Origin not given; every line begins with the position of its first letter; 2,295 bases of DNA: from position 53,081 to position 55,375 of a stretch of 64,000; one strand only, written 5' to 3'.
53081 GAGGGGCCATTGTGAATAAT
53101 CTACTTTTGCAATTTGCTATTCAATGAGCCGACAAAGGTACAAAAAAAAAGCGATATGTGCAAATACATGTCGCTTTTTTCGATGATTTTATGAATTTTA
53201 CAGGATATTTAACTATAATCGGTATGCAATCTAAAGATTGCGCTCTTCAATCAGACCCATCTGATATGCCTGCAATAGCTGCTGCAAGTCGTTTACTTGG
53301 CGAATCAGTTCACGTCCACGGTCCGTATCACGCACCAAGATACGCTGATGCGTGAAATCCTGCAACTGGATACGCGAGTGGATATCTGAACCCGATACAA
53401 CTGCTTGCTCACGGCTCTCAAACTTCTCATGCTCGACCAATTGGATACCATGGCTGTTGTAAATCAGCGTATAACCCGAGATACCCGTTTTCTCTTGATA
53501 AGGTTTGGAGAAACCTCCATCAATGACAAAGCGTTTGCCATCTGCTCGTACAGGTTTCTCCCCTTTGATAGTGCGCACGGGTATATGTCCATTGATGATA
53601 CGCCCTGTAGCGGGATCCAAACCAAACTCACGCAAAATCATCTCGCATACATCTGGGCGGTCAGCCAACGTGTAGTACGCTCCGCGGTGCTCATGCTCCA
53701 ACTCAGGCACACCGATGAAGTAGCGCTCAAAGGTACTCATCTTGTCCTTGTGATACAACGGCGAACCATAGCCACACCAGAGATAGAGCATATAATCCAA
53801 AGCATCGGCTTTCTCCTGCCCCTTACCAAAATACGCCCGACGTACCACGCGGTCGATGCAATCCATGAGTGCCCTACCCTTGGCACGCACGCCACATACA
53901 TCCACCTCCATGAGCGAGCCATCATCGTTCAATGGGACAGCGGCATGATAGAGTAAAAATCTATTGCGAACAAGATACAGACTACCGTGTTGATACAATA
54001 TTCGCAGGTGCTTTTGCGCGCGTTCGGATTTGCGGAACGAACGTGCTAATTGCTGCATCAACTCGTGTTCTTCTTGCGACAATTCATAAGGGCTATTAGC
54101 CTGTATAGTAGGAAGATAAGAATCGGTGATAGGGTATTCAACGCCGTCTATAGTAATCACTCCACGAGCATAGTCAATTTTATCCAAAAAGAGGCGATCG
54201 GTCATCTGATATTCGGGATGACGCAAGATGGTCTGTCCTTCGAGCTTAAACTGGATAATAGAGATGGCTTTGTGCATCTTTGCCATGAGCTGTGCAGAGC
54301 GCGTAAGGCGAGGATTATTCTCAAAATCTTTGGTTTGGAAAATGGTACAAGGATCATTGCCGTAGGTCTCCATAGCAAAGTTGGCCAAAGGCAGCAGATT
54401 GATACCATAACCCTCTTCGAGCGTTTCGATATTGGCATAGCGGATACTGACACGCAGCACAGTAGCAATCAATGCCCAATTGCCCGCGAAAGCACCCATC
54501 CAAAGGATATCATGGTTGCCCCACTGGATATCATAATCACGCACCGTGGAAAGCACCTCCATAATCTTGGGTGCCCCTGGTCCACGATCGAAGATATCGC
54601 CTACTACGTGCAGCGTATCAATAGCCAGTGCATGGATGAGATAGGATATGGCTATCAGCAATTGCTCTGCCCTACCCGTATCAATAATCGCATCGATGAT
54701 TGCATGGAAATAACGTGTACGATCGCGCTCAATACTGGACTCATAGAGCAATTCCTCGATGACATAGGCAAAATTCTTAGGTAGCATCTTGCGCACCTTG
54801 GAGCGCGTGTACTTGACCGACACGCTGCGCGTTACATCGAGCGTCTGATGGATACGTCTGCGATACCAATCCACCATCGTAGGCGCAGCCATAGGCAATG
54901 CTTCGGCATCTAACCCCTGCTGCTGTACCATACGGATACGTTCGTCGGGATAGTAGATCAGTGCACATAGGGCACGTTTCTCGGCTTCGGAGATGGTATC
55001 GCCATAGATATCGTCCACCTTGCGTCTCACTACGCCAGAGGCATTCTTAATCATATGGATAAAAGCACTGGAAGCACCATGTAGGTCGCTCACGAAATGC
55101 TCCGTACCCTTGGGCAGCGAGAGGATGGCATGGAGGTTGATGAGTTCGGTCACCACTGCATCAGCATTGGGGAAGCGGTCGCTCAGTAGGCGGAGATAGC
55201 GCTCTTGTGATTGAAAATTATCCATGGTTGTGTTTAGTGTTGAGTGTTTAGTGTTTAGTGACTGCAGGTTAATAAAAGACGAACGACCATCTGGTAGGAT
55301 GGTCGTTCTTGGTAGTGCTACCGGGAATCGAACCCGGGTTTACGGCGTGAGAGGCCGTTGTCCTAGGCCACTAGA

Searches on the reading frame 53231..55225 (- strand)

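Call 82: search_protein_families(library=pfam, proteins=[window:53231-55225:-])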
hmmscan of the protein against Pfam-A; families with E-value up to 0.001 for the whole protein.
window:53231-55225:- (664 aa): 1 family
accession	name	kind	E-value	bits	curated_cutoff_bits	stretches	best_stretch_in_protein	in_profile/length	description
PF06874.16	FBPase_2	-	7e-273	907.1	27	1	9-655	1-638/639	Firmicute fructose-1,6-bisphosphatase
